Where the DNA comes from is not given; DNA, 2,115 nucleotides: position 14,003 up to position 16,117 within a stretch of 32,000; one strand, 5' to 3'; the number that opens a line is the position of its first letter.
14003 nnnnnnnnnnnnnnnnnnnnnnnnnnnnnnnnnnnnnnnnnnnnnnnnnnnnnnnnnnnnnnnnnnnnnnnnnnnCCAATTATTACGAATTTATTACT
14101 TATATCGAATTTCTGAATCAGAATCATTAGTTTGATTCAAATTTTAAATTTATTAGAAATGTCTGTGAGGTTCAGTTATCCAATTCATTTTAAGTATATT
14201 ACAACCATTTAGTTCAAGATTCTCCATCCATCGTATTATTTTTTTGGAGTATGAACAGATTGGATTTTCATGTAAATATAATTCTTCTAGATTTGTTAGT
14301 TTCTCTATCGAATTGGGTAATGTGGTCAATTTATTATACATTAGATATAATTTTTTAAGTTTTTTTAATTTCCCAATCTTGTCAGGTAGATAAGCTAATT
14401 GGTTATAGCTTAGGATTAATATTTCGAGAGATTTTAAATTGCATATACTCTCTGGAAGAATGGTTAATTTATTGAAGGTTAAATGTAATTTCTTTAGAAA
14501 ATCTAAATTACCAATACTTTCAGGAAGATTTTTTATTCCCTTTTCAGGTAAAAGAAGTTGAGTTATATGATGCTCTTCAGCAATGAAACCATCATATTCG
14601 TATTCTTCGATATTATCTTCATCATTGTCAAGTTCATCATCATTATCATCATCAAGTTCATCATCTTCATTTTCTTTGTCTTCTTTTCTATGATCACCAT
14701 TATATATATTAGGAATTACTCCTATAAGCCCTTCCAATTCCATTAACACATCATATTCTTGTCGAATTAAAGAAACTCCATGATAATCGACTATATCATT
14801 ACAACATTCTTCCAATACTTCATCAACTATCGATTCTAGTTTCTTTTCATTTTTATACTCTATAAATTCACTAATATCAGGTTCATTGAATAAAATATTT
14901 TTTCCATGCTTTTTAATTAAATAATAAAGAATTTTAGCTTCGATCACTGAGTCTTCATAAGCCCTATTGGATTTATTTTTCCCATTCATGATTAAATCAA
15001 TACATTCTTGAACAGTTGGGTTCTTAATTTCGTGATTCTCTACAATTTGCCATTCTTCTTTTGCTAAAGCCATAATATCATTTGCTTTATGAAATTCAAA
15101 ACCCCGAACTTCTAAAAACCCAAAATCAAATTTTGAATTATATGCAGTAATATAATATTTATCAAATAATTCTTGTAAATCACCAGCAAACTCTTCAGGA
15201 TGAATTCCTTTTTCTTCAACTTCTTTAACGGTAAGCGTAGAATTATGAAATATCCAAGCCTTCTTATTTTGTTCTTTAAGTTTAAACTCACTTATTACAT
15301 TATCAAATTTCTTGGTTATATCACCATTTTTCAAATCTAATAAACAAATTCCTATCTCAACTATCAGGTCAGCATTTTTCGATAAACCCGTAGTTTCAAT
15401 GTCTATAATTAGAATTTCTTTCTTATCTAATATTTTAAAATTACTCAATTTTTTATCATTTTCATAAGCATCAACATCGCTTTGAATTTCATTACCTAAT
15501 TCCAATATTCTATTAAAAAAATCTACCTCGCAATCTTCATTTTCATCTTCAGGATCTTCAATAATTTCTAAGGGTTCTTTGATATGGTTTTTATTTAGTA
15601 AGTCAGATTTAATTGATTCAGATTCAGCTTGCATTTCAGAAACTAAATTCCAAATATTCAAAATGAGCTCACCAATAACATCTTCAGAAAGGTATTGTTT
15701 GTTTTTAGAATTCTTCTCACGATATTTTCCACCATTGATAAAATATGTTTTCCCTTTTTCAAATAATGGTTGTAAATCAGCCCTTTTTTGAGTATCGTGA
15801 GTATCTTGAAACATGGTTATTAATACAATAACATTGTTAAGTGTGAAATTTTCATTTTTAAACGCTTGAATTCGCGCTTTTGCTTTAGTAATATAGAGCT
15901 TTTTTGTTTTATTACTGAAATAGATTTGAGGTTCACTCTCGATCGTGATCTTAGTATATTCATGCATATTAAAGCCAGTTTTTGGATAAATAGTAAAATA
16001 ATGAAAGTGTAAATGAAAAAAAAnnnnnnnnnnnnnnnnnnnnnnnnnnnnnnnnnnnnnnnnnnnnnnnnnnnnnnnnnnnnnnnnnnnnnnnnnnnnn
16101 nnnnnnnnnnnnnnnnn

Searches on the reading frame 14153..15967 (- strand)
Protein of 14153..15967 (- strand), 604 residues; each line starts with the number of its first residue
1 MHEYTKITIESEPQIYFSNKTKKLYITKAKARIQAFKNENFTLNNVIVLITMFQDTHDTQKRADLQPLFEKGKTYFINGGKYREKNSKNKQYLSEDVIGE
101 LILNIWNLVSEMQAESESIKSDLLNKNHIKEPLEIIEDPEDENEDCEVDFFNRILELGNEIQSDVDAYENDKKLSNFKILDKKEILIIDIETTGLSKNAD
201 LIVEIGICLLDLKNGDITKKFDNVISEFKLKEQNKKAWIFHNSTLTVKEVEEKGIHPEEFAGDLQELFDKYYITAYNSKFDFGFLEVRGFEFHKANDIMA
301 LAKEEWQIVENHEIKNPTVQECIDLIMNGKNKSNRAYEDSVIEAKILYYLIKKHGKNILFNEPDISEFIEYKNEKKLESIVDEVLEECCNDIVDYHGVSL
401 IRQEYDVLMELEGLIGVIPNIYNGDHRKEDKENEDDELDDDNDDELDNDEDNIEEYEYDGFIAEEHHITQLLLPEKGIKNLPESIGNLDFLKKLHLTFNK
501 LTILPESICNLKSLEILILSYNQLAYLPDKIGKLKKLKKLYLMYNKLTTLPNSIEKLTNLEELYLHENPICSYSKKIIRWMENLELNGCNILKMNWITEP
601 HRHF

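Call 4: search_protein_families(library=pfam, proteins=[window:14153-15967:-], max_evalue=0.01)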
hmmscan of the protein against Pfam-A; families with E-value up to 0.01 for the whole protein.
window:14153-15967:- (604 aa): 10 families
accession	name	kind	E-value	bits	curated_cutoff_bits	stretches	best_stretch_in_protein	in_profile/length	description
PF23598.1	LRR_14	-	3.2e-18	66.1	40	2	485-584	43-138/353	Leucine-rich repeat region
PF13855.12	LRR_8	-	2.8e-13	49.9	27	2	532-570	22-61/61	Leucine rich repeat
PF12799.13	LRR_4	-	5.5e-09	36.4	27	2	535-570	1-36/44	Leucine Rich repeats (2 copies)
PF00560.39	LRR_1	-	3.9e-07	29.4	20.6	0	491-511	2-23/23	Leucine Rich Repeat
PF00929.31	RNase_T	-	1.2e-05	26.4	24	1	186-292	1-106/164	Exonuclease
PF16473.11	Rv2179c-like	-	2.6e-05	24.5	27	1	186-286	3-115/177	3'-5' exoribonuclease Rv2179c-like domain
PF13482.12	RNase_H_2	-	0.00087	19.7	22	0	186-244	1-68/165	RNase_H superfamily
PF24048.1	LRR_NXF1-5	-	0.00097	19.2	30.5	1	499-573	44-119/142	NXF1/2/3/5 leucine-rich repeat domain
PF17479.7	DUF3048_C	-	0.0015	19.3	25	1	22-84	19-83/114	Protein of unknown function (DUF3048) C-terminal domain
PF23286.1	LRR_13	-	0.0055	16.9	30.1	0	511-560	2-52/210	Disease resistance protein RPS4B-like, leucine-rich repeats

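Call 6: find_encoding_contigs(protein=window:14153-15967:-, flank=10000, max_places=10)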
Protein window:14153-15967:- (604 aa): 1 contig read that carries it; 1 place shown.
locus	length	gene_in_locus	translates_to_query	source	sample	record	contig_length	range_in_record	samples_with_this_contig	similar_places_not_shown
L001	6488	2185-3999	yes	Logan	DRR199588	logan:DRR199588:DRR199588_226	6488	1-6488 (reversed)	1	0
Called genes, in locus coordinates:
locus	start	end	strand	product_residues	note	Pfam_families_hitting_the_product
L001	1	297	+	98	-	?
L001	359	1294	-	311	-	PF02661:Fic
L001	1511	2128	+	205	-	PF13240:Zn_Ribbon_1 (weak)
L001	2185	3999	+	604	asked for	PF00929:RNase_T (faint), PF23598:LRR_14 (weak), PF00560:LRR_1 (faint), PF23598:LRR_14, PF13855:LRR_8 (weak), PF12799:LRR_4 (weak)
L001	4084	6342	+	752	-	-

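Call 8: search_protein_families(library=padloc, proteins=[window:14153-15967:-], max_evalue=0.01)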
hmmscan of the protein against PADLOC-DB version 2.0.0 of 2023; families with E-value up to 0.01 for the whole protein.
window:14153-15967:- (604 aa): 2 families
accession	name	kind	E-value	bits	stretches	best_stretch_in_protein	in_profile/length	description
PDLC01247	DEDDh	-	1.6e-15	56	1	186-346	1-137/139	"CAS-I,CAS-II,CAS-III,CAS-IV,CAS-V,CAS-VI; associated"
PDLC05027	PDC-S48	-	2.5e-08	31.4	1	186-295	7-106/411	-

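Call 9: find_homologous_proteins(query=window:14153-15967:-, max_evalue=0.001)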
Query window:14153-15967:- (604 aa): 12 proteins with E <= 0.001 among 8000 candidates.
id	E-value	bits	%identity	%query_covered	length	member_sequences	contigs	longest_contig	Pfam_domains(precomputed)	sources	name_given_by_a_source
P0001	0.0e+0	1338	100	100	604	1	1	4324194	PF23598.2,PF00929.32,PF00560.40,PF12799.14,PF13855.13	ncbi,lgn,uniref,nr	ncbi:leucine-rich repeat domain-containing protein [Promethearchaeum syntrophicum]|uniref:Leucine-ri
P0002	2.0e-28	118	49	19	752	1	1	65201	PF23598.2,PF00560.40,PF12799.14,PF23286.1,PF13855.13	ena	-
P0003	5.0e-24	103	37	17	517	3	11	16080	PF23598.2,PF00560.40,PF12799.14,PF23286.1,PF13855.13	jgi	jgi:Leucine-rich repeat (LRR) protein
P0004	5.7e-23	100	48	16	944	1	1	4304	PF23598.2,PF25497.2,PF00560.40,PF08477.20,PF12799.14,PF25013.1,PF23286.1,PF13855.13,PF23211.1,PF16095.12,PF00071.29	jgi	jgi:internalin A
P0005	1.6e-21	95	40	29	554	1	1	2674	PF00929.32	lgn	-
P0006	1.6e-18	85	29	34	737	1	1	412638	PF23598.2,PF25019.1,PF00560.40,PF12799.14,PF23286.1,PF13855.13,PF23211.1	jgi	-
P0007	4.5e-11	60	26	35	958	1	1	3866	PF23598.2,PF24883.3,PF00560.40,PF12799.14,PF13855.13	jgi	jgi:hypothetical protein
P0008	1.5e-8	52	37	15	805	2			PF07714.24,PF23598.2,PF00069.32,PF00560.40,PF12799.14,PF13855.13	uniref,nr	uniref:non-specific serine/threonine protein kinase n=1 Tax=Gossypium raimondii TaxID=29730 RepID=A0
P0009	2.2e-7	48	35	17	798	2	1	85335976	PF07714.24,PF23598.2,PF00069.32,PF00560.40,PF12799.14,PF25013.1,PF13855.13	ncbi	ncbi:hypothetical protein ERO13_A09G017950v2, partial [Gossypium hirsutum]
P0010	1.9e-5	42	32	28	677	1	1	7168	PF00929.32,PF13482.13,PF16473.12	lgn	-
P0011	7.5e-5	40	33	15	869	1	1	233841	PF23598.2,PF24141.2,PF00560.40,PF08263.18,PF12799.14,PF25013.1,PF13855.13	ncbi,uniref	ncbi:receptor-like protein EIX1 [Bidens hawaiensis]|uniref:receptor-like protein EIX1 n=1 Tax=Bidens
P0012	1.7e-4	39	34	16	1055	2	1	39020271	PF23598.2,PF01582.26,PF25019.1,PF12799.14,PF13676.12,PF23286.1,PF13855.13,PF23282.2,PF00931.29,PF23952.2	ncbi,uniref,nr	ncbi:hypothetical protein F2P56_012244 [Juglans regia]|uniref:ADP-ribosyl cyclase/cyclic ADP-ribose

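Call 13: find_encoding_contigs(protein=P0005, flank=10000)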
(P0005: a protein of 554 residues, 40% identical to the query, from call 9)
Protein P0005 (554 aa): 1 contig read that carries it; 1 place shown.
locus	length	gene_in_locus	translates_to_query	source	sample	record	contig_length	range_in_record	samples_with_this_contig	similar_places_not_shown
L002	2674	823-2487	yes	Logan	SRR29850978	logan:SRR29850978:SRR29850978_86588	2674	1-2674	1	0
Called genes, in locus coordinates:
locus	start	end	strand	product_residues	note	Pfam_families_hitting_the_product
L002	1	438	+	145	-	?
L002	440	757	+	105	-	-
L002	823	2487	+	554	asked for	PF00929:RNase_T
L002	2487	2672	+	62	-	?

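Call 29: search_protein_families(library=phrogs, proteins=[window:14153-15967:-], max_evalue=0.001)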
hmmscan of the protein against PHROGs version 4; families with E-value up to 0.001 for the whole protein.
window:14153-15967:- (604 aa): 4 families
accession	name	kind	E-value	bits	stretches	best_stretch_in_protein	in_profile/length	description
phrog_6688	-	unknown function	3.2e-26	93.2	1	462-591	507-638/681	-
phrog_192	-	DNA, RNA and nucleotide metabolism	6.5e-16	59.6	1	122-386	44-288/397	DNA polymerase exonuclease subunit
phrog_21719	-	unknown function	1.5e-08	34.5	1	467-561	85-173/554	-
phrog_17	-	DNA, RNA and nucleotide metabolism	1.1e-05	24.5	1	135-302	616-764/1445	DNA polymerase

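Call 30: search_protein_families(library=ncbifam, proteins=[window:14153-15967:-], max_evalue=0.001)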
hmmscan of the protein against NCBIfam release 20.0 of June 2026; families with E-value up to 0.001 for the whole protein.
window:14153-15967:- (604 aa): 8 families
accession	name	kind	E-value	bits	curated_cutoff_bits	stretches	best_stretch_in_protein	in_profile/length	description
NF041400.1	XopAE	equivalog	5.2e-17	61.9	600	1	468-577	91-204/478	type III secretion system effector XopAE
NF041381.1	XopAC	subfamily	1.7e-15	56.7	450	1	476-569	100-194/451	XopAC/AvrAC family type III secretion system effector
NF041351.1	XopL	equivalog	1.1e-14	54.1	500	1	468-592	76-212/497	type III secretion system leucine-rich repeat domain-containing effector XopL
NF047464.1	FibnectbindLIC11051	equivalog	9.3e-13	47.5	1000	1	469-577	560-669/685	LIC_11051 family fibronectin-binding protein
NF006615.0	PRK09182.1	subfamily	6.3e-09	35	207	1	179-307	46-171/307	3'-5' exonuclease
NF005906.0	PRK07883.1-4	equivalog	3.6e-05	22.3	495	1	185-287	8-103/563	DEDD exonuclease domain-containing protein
NF006316.0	PRK08517.1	equivalog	4.4e-05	22.9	247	1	172-358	58-237/270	3'-5' exonuclease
NF006602.0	PRK09146.1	subfamily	0.00016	21.1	266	1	167-226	31-90/239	3'-5' exonuclease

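Call 43: predict_structure(alignment_id=A2)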
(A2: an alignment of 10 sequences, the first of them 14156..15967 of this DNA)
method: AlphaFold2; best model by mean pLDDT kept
length: 604 residues; sequences in the alignment: 10
mean_pLDDT: 57.6   pTM: 0.35
mean pLDDT of the five models: 57.6, 55.8, 55.3, 54.8, 53.1
residues with pLDDT >= 90: 77; 70-90: 133; 50-70: 94; < 50: 300
segments of 3 or more residues with pLDDT < 50: 1-41, 75-120, 122-124, 126-151, 153-155, 168-180, 196-198, 229-239, 307-332, 358-465, 594-604
pLDDT, mean of each block of 10 residues (from residue 1): 28 32 43 45 52 57 62 50 33 34 44 41 47 40 42 49 49 39 80 57 84 89 70 46 60 75 86 77 74 67 50 38 37 67 80 57 38 37 37 28 28 27 28 34 30 31 60 82 89 92 95 96 95 97 91 93 84 78 73 43 31
secondary structure, 60 per line:
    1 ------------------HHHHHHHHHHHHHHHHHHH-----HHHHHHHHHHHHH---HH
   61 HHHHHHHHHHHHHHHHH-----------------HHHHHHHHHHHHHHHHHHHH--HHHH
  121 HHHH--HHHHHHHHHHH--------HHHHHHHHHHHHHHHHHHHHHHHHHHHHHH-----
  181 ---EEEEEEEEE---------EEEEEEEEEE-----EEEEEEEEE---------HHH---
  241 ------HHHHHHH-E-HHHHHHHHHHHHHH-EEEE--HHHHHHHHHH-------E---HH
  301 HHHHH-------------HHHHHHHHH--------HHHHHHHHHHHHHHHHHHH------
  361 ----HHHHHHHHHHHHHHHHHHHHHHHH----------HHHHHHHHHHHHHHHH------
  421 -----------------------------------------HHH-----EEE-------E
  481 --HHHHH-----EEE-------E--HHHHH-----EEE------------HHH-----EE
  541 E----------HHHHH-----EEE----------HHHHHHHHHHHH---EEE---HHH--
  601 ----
elements in order: H19-37 H43-55 H59-77 H95-114 H117-124 H127-137 H146-175 E184-192 E202-211 E217-225 H247-253 H257-270 E272-275 H278-287 H299-305 H319-327 H336-354 H365-388 H399-414 E470-472 H483-487 E493-495 H506-510 E516-518 E539-541 H552-556 E562-564 H575-586 E590-592

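Call 49: fold_search(model_id=the predicted structure, library=pdb)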
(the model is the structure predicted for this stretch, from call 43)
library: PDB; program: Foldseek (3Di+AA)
matches with E <= 10: 1092; with E <= 0.001: 344
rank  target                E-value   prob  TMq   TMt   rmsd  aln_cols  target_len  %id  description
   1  4u08_A                3.2e-09  1.00  0.19  0.28   2.3       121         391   45  Structure of Leptospira interrogans LRR protein LIC11098 (released 2015-06-03)
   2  4tzh_A                3.6e-09  1.00  0.19  0.59   2.7       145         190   34  Structure of Leptospira interrogans LRR protein LIC12234 (released 2015-06-03)
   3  4u09_A                4.8e-09  1.00  0.18  0.26   4.3       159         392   38  Structure of Leptospira interrogans LRR protein LIC12759 (released 2015-06-03)
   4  4tzh_B                5.7e-09  1.00  0.19  0.60   2.7       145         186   34  Structure of Leptospira interrogans LRR protein LIC12234 (released 2015-06-03)
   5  4u06                  8.0e-09  1.00  0.17  0.29   4.0       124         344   44  Structure of Leptospira interrogans LRR protein LIC10831 (released 2015-06-03)
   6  7tvf_D                8.5e-09  1.00  0.19  0.22   1.7       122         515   42  Crystal structure of the SHOC2-MRAS-PP1CA (SMP) complex to a resolution of 2.17 Angstrom (released 2022-05-04)
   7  4u09_B                1.3e-08  1.00  0.19  0.28   4.1       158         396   38  Structure of Leptospira interrogans LRR protein LIC12759 (released 2015-06-03)
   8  7txh_E                1.5e-08  1.00  0.18  0.21   1.6       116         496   42  Human MRas Q71R in complex with human Shoc2 LRR domain M173I and human PP1Ca (released 2022-06-22)
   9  7tvf_A                2.3e-08  1.00  0.17  0.20   2.0       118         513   40  Crystal structure of the SHOC2-MRAS-PP1CA (SMP) complex to a resolution of 2.17 Angstrom (released 2022-05-04)
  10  7sd1_B                3.8e-08  1.00  0.18  0.21   1.5       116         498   41  Crystal structure of SHOC2 (released 2022-04-20)
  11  9btp                  5.7e-08  1.00  0.20  0.24   1.5       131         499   39  Structure of human SHOC2 in complex with a small molecule inhibitor (S)-5 (released 2025-04-02)
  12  7upi_C                6.8e-08  1.00  0.18  0.21   1.7       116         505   43  Cryo-EM structure of SHOC2-PP1c-MRAS holophosphatase complex (released 2022-05-04)
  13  9btm_B                9.1e-08  1.00  0.16  0.20   1.0       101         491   48  NRas 1-169 Q61R in Complex with Shoc2 80-582 (released 2025-04-02)
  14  9btn_A                9.7e-08  1.00  0.16  0.20   1.0       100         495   48  Structure of human SHOC2 in complex with a cyclic peptide (released 2025-04-02)
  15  7tyg_B                1.2e-07  1.00  0.18  0.21   1.6       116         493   42  Structure of the human leucine rich repeat protein SHOC2, residues 80-582 (released 2022-06-22)
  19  8h18                  1.9e-07  1.00  0.21  0.63   5.9       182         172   21  Crystal structure of DnaQ domain of Streptococcus thermophilus strain DGCC 7710 (released 2023-09-13)
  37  2p1j_A                2.3e-06  1.00  0.18  0.57  11.0       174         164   22  Crystal structure of a polC-type DNA polymerase III exonuclease domain from Thermotoga maritima (released 2007-03-20)
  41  2p1j_B                2.8e-06  1.00  0.18  0.53  13.0       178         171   23  Crystal structure of a polC-type DNA polymerase III exonuclease domain from Thermotoga maritima (released 2007-03-20)
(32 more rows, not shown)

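Call 62: search_protein_families(library=pfam, proteins=[P0002, P0005], max_evalue=0.001)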
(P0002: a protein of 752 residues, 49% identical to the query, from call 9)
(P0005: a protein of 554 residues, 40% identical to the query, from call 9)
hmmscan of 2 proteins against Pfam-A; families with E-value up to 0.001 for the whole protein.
P0002 (752 aa): 5 families
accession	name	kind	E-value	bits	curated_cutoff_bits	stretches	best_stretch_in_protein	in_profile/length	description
PF23598.1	LRR_14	-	5.3e-33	114.7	40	3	100-180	43-121/353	Leucine-rich repeat region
PF13855.12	LRR_8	-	4.1e-23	81.4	27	4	104-162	1-61/61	Leucine rich repeat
PF12799.13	LRR_4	-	8.9e-22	77.1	27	6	104-142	1-39/44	Leucine Rich repeats (2 copies)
PF00560.39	LRR_1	-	4.9e-13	46.9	20.6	0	152-172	2-23/23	Leucine Rich Repeat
PF23286.1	LRR_13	-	3.3e-06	27.4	30.1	0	152-220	5-75/210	Disease resistance protein RPS4B-like, leucine-rich repeats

P0005 (554 aa): 1 family
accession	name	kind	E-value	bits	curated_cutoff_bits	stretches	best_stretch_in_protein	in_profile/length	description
PF00929.31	RNase_T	-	5.5e-12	47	24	1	376-531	1-156/164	Exonuclease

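Call 78: find_encoding_contigs(protein=P0002, flank=6000, max_places=2)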
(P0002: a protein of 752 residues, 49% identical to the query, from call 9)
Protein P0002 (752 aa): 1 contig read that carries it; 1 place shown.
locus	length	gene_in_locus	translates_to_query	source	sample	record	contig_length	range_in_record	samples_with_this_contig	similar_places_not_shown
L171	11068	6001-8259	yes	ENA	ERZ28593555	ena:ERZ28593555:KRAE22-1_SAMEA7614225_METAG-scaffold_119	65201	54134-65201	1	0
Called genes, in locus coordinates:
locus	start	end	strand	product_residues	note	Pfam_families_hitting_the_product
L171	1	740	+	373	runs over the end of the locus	-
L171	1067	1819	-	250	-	PF01746:tRNA_m1G_MT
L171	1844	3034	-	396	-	PF00155:Aminotran_1_2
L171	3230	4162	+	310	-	-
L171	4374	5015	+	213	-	PF00484:Pro_CA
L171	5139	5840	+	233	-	-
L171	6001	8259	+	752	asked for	PF13855:LRR_8 (weak), PF23598:LRR_14 (weak), PF12799:LRR_4, PF13855:LRR_8, PF23598:LRR_14, PF12799:LRR_4 (weak), PF23598:LRR_14, PF13855:LRR_8 (weak), +2 more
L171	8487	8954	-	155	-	PF01475:FUR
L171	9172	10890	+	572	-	-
